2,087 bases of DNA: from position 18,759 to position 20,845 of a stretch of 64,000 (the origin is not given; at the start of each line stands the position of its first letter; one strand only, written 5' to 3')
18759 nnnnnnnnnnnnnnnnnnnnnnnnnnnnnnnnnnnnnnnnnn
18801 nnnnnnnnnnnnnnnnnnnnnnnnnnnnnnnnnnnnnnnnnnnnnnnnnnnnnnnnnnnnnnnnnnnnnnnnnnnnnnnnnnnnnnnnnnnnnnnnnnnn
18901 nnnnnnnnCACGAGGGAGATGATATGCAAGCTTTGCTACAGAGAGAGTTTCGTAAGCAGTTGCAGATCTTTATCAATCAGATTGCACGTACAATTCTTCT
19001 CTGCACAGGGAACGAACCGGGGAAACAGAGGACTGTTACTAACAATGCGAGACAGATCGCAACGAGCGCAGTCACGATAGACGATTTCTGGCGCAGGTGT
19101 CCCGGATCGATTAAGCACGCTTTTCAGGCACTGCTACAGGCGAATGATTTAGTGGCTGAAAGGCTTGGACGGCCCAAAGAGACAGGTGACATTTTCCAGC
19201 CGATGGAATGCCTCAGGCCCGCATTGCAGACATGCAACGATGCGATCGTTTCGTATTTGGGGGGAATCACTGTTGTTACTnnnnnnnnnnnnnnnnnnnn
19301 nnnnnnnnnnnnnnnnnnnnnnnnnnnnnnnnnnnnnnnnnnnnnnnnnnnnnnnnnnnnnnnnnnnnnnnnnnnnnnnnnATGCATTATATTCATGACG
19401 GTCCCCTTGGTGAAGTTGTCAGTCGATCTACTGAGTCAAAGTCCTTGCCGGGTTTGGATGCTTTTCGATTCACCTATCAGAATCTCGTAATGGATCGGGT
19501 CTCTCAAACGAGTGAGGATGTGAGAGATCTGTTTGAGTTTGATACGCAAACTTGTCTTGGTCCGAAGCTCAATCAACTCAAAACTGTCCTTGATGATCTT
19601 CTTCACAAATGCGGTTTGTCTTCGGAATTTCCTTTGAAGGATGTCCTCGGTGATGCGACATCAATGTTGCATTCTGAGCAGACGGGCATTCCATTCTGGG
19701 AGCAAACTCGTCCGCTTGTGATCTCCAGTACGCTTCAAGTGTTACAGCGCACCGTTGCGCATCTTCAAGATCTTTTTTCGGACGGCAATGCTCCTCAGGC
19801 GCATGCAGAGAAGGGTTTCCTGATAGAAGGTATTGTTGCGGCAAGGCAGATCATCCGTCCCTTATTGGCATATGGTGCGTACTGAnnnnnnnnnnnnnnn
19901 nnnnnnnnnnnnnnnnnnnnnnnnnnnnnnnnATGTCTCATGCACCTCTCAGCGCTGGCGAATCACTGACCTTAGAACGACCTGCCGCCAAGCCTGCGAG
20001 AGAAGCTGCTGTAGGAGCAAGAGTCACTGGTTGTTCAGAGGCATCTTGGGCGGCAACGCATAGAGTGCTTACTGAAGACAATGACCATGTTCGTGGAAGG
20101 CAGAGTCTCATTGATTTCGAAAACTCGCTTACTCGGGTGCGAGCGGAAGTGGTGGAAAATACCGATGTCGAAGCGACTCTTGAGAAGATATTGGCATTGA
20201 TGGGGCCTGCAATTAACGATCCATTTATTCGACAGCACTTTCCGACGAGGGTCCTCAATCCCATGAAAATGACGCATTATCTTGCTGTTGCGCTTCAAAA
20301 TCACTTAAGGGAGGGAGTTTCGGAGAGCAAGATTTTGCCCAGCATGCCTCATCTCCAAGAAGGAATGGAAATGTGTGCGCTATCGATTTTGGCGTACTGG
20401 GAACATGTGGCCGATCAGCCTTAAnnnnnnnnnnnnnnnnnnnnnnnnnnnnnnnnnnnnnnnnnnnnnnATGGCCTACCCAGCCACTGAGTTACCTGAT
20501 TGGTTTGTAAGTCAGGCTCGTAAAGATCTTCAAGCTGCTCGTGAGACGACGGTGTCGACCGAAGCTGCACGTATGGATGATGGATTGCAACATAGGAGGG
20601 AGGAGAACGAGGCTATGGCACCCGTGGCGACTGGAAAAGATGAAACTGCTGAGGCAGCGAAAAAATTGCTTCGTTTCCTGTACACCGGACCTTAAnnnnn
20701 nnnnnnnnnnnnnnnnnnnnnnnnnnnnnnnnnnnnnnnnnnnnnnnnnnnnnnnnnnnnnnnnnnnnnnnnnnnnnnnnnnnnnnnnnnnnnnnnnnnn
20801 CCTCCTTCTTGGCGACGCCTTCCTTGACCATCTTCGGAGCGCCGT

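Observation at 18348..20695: Lower-G+C cassette of four tandem paralogous small proteins plus an acidic mini-protein, with an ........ motif kept through different codons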

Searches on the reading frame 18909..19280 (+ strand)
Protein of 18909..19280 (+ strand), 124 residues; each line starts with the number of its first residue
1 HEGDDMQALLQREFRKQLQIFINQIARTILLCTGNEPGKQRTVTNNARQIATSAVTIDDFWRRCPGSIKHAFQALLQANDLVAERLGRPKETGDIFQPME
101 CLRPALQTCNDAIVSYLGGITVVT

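Call 28: find_homologous_proteins(query=A1, max_evalue=10)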
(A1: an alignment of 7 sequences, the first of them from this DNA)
Query A1 (7 sequences) (124 aa, profile of the alignment): 3 proteins with E <= 10 among 1096 candidates.
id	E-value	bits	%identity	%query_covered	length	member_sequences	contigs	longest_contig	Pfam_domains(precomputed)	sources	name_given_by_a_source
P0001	3.9e-37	145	100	100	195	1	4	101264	-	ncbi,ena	-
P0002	1.0e-30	124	26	27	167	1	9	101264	-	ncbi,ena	-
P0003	2.1e-23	101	-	-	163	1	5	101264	-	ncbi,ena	-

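Call 43: search_protein_representatives(alignment_id=A3)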
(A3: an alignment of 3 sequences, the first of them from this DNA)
Query: 3 sequences, 124 profile positions. Proteins with E-value up to 0.001 (for the whole library): 5; up to 1e-10: 3; up to 1e-30: 3. The best 5 are listed.
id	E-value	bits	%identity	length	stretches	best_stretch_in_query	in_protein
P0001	1.5e-49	183.4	-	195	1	1-124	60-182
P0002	4.9e-42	159.1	-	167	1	2-119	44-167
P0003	3.5e-40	153.1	-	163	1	1-124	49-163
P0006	4.7e-06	42.9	-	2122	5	90-122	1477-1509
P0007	3.8e-04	36.8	-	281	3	52-95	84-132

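Call 48: predict_structure(alignment_id=A3)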
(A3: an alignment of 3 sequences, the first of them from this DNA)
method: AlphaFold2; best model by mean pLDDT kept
length: 124 residues; sequences in the alignment: 3
mean_pLDDT: 57.4   pTM: 0.44
mean pLDDT of the five models: 57.4, 52.7, 51.7, 47.4, 46.8
residues with pLDDT >= 90: 0; 70-90: 2; 50-70: 102; < 50: 20
segments of 3 or more residues with pLDDT < 50: 1-3, 53-58, 120-124
pLDDT, mean of each block of 10 residues (from residue 1): 52 61 57 52 51 49 62 67 62 59 66 60 35
secondary structure, 60 per line:
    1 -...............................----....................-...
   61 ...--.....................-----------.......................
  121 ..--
elements in order: H2-32 H37-56 H58-63 H66-86 H98-122
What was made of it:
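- On WXG100 / T7SS substrates (considered because of the central FW.G motif): The domain is predicted to have 4-5 helices (call 48).
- Tried and rejected: AF2 on the B domain gave pLDDT 57 (call 48).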

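Call 54: search_solved_structures(query=A1, max_evalue=10)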
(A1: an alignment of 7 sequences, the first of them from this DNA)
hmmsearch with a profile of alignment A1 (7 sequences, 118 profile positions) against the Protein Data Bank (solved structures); distinct sequences matched with E-value up to 10: 13.
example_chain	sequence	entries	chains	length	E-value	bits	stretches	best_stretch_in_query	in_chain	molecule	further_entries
5cwp_A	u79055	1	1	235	3.6e-05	27.2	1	35-110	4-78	Designed helical repeat protein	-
6xss_A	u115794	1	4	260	7.1e-05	26.2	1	38-110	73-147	C4_nat_HFuse-7900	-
6w2r_A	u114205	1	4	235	0.0002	24.8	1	15-112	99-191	Junction 19 DHR54-DHR79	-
6n4n_C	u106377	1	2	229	0.013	18.9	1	35-111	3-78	Rosetta-designed danoprevir/NS3a complex reader 2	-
8fbo_A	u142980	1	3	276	0.66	13.4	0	64-106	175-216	KWOCA_102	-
5hes_A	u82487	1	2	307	0.72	13.3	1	22-68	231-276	Mitogen-activated protein kinase kinase kinase MLT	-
5x5o_A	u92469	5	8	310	0.73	13.3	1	22-68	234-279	Mitogen-activated protein kinase kinase kinase MLT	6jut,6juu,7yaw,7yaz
8s9t_D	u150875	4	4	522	0.82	13.1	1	36-94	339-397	Cas7-2x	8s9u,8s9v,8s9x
4uos_A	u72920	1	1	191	1.2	12.6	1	11-100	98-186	DESIGNED HELICAL BUNDLE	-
1eq1_A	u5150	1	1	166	1.2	12.5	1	15-102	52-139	APOLIPOPHORIN-III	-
8fbj_A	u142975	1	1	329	1.3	12.4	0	17-101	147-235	KWOCA_60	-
4hb1_A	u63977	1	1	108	2.3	11.7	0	13-106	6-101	DHP1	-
3jqh_A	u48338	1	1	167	6.7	10.2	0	69-105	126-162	C-type lectin domain family 4 member M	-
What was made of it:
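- Tried and rejected: The PDB sequence-profile search hit only designed helical repeat proteins (call 54).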

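Call 55: fold_search(model_id=the predicted structure, library=pdb)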
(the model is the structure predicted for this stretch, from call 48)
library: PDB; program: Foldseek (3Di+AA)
matches with E <= 10: 448; with E <= 0.001: 0
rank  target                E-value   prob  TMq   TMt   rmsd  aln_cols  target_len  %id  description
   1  5tud_D                7.5e-02  0.99  0.55  0.21   4.1       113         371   18  Structural Insights into the Extracellular Recognition of the Human Serotonin 2B Receptor by an Antibody (released 2017-07-26)
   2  9iya_A                1.3e-01  0.99  0.53  0.21   5.7       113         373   13  Cryo-EM structure of GPR55-Fab-Nb-ONO-9710531 complex (released 2025-01-01)
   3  6rz8                  2.5e-01  0.99  0.63  0.24   3.7       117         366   13  Crystal structure of the human cysteinyl leukotriene receptor 2 in complex with ONO-2080365 (released 2019-12-11)
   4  5uvi                  2.5e-01  0.89  0.49  0.18   6.3       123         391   19  Serial Millisecond Crystallography of Membrane and Soluble Protein Micro-crystals using Synchrotron Radiation (released 2017-05-24)
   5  7jrq                  2.8e-01  0.98  0.65  0.64   4.0       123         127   10  Crystallographically Characterized De Novo Designed Mn-Diphenylporphyrin Binding Protein (released 2021-01-13)
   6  6jzh                  2.8e-01  0.96  0.51  0.19   4.4       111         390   17  Structure of human A2A adenosine receptor in complex with ZM241385 obtained from SFX experiments under atmospheric press (released 2019-10-30)
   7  8gne                  2.9e-01  0.95  0.52  0.20   4.5       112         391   16  Crystal structure of human adenosine A2A receptor in complex with an insurmountable inverse agonist, KW-6356. (released 2023-03-22)
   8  3m15_A                2.9e-01  0.92  0.50  0.57   4.3       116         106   14  A Zn-mediated asymmetric trimer of a cytochrome cb562 variant (D74A-RIDC1) (released 2011-01-12)
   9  9llg_R                3.1e-01  0.95  0.56  0.22   4.4       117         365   15  Cryo-EM structure of D1R in complex with de novo designed negative allosteric GEM targeting TM5/6/7 (released 2026-03-04)
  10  8cu6                  3.1e-01  0.92  0.52  0.20   5.5       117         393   15  Crystal structure of A2AAR-StaR2-S277-bRIL in complex with a novel A2a antagonist, LJ-4517 (released 2022-08-31)
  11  3u3f_B                3.1e-01  0.80  0.43  0.42   5.3       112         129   12  Structural basis for the interaction of Pyk2 PAT domain with paxillin LD motifs (released 2012-10-24)
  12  8djk_C                3.5e-01  0.92  0.54  0.55   4.6       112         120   15  HMGCR-UBIAD1 Complex State 2 (released 2022-08-03)
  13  3nmj_B                3.5e-01  0.85  0.46  0.53   4.7       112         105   13  Crystal structure of a nickel mediated dimer for the phenanthroline-modified cytochrome cb562 variant, MBP-Phen2 (released 2010-11-24)
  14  9jg0_R                3.9e-01  0.94  0.54  0.20   4.3       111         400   14  Cryo-EM structure of neuropeptide FF receptor 2 in the ligand-free state with BRIL fusion, anti-BRIL Fab, and nanobody (released 2025-04-09)
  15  8c9w                  3.9e-01  0.92  0.51  0.19   4.3       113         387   16  Crystal structure of the adenosine A2A receptor (construct A2A-PSB2-bRIL) complexed with Etrumadenant at the orthosteric (released 2023-07-12)
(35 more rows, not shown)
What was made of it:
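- Closest known: Generic up-down four-helix bundles. Same: The predicted secondary structure has four to five helices over about 120 aa. The best Foldseek and PDB-profile matches are of this type (calls 48, 54, 55).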

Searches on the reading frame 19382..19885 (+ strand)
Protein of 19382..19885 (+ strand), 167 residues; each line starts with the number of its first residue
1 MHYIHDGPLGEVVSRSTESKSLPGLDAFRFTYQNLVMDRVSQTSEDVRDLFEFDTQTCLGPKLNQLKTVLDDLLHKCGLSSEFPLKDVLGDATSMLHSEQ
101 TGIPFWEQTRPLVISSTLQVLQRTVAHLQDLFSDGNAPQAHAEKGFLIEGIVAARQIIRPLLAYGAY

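Call 6: search_protein_families(library=pfam, proteins=[window:19382-19885:+], max_evalue=1)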
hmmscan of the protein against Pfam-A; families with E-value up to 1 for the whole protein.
window:19382-19885:+ (167 aa): 0 families

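Call 7: search_protein_families(library=ncbifam, proteins=[window:19382-19885:+], max_evalue=1)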
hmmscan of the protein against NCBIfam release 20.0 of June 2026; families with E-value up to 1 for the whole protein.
window:19382-19885:+ (167 aa): 0 families

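Call 51: search_protein_families(library=phrogs, proteins=[window:19382-19885:+], max_evalue=0.1)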
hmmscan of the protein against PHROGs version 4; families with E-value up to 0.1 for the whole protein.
window:19382-19885:+ (167 aa): 0 families

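Call 52: search_protein_families(library=padloc, proteins=[window:19382-19885:+], max_evalue=0.1)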
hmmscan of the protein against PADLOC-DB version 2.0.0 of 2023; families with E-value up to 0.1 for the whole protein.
window:19382-19885:+ (167 aa): 0 families

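Call 67: find_encoding_contigs(protein=window:19382-19885:+, flank=4000, max_places=10)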
Protein window:19382-19885:+ (167 aa): 8 contigs read that carry it; 8 places shown.
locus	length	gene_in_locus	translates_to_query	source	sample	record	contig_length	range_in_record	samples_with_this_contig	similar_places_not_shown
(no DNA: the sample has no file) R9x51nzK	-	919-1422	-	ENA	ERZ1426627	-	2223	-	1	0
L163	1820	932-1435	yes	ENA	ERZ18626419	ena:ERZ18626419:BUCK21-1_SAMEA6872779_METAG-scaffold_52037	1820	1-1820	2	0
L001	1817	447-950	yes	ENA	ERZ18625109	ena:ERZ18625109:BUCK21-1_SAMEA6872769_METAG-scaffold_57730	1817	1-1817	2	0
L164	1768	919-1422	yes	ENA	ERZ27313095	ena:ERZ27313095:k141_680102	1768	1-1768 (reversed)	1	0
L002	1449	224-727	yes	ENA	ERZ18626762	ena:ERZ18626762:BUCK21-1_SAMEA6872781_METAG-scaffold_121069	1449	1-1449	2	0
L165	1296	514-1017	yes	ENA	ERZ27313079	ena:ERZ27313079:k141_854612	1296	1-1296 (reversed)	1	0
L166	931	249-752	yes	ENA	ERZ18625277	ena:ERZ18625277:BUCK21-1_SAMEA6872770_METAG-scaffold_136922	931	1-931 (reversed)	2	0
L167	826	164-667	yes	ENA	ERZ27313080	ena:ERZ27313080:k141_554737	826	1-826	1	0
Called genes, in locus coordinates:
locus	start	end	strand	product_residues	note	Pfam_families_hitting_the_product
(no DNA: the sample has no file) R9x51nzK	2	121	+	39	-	?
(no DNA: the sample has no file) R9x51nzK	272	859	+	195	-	-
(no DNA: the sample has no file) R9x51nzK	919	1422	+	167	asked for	-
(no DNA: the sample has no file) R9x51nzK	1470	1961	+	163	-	-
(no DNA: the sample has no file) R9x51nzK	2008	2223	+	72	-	?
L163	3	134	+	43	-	?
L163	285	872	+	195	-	-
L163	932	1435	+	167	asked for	-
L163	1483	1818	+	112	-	?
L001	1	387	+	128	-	?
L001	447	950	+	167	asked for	-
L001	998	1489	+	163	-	-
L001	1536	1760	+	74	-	-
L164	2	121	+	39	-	?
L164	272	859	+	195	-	-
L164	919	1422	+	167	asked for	-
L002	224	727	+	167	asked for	-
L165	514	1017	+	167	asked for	-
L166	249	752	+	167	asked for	-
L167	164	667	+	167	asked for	-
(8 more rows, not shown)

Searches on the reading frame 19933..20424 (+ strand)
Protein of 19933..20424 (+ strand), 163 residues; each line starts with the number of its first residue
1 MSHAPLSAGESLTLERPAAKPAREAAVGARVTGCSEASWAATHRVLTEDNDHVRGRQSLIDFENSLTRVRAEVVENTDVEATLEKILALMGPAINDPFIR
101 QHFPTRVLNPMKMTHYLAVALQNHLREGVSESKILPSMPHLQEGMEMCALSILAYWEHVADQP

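Call 6: search_protein_families(library=pfam, proteins=[window:19933-20424:+], max_evalue=1)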
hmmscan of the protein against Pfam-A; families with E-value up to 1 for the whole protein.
window:19933-20424:+ (163 aa): 1 family
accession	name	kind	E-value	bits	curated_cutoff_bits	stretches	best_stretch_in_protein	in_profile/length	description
PF05578.19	Peptidase_S31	-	0.07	13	27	1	30-80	48-104/234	Pestivirus NS3 polyprotein peptidase S31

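Call 7: search_protein_families(library=ncbifam, proteins=[window:19933-20424:+], max_evalue=1)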
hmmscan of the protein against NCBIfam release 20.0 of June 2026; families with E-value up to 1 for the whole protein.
window:19933-20424:+ (163 aa): 1 family
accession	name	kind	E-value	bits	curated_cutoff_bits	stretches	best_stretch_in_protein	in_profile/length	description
NF008290.0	PRK11070.1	equivalog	0.044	12.3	900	1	93-154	174-235/577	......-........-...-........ exonuclease RecJ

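Call 9: find_encoding_contigs(protein=window:19933-20424:+, flank=10000, max_places=10)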
Protein window:19933-20424:+ (163 aa): 4 contigs read that carry it; 4 places shown.
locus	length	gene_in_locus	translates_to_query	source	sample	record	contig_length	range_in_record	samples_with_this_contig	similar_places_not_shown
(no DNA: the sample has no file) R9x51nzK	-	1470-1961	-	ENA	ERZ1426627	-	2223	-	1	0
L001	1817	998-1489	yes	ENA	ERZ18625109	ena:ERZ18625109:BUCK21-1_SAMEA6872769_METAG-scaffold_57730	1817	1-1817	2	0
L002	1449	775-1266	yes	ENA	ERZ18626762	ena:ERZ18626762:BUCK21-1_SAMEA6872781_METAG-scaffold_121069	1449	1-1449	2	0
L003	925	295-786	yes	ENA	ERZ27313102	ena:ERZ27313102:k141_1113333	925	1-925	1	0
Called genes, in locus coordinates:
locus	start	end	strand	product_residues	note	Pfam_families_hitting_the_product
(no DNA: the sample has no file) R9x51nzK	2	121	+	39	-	?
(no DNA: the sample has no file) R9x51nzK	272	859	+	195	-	-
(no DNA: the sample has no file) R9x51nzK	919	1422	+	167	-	-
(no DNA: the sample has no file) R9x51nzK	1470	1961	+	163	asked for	-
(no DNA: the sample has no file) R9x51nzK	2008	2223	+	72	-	?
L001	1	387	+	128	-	?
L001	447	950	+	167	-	-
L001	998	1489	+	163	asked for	-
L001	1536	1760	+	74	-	-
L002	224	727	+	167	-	-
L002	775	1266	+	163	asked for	-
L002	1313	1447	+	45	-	?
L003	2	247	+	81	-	?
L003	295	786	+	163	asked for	-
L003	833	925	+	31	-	?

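Call 11: find_homologous_proteins(query=window:19933-20421:+, max_evalue=0.01)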
Query window:19933-20421:+ (163 aa): 1 proteins with E <= 0.01 among 42 candidates.
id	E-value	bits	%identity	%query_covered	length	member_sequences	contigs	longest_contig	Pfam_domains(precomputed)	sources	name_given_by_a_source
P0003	2.2e-102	357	100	100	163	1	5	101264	-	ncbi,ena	-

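Call 51: search_protein_families(library=phrogs, proteins=[window:19933-20424:+], max_evalue=0.1)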
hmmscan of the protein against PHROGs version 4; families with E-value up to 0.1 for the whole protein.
window:19933-20424:+ (163 aa): 0 families

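Call 52: search_protein_families(library=padloc, proteins=[window:19933-20424:+], max_evalue=0.1)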
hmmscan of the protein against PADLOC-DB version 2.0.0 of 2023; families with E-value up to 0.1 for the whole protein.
window:19933-20424:+ (163 aa): 0 families

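Call 66: find_related_loci(query=window:19933-20421:+, collection=viral_contigs, flank=5000)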
Query window:19933-20421:+ (163 aa) in viral_contigs; peptide patterns used: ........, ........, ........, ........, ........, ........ (x = any residue, [..] = any of these).
33 stretches matched a pattern, but none encodes a relative of the query by tblastn (E <= 1e-3).

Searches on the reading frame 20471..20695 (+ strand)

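Call 6: search_protein_families(library=pfam, proteins=[window:20471-20695:+], max_evalue=1)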
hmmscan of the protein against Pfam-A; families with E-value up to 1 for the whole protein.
window:20471-20695:+ (74 aa): 3 families
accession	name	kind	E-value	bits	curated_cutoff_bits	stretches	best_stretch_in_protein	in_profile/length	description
PF07741.18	BRF1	-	0.13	13.1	25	1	9-67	30-80/99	Brf1-like TBP-binding domain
PF20182.3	DUF6545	-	0.17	12.8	24.4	1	6-68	66-129/136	Family of unknown function (DUF6545)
PF24596.1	DUF7620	-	0.65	11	27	1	14-46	26-56/69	Family of unknown function (DUF7620)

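Call 7: search_protein_families(library=ncbifam, proteins=[window:20471-20695:+], max_evalue=1)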
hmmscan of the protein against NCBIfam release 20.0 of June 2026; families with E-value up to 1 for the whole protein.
window:20471-20695:+ (74 aa): 0 families

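Call 51: search_protein_families(library=phrogs, proteins=[window:20471-20695:+], max_evalue=0.1)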
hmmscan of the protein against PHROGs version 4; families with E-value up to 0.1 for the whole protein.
window:20471-20695:+ (74 aa): 0 families

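Call 52: search_protein_families(library=padloc, proteins=[window:20471-20695:+], max_evalue=0.1)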
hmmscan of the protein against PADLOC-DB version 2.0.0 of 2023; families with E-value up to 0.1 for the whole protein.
window:20471-20695:+ (74 aa): 0 families
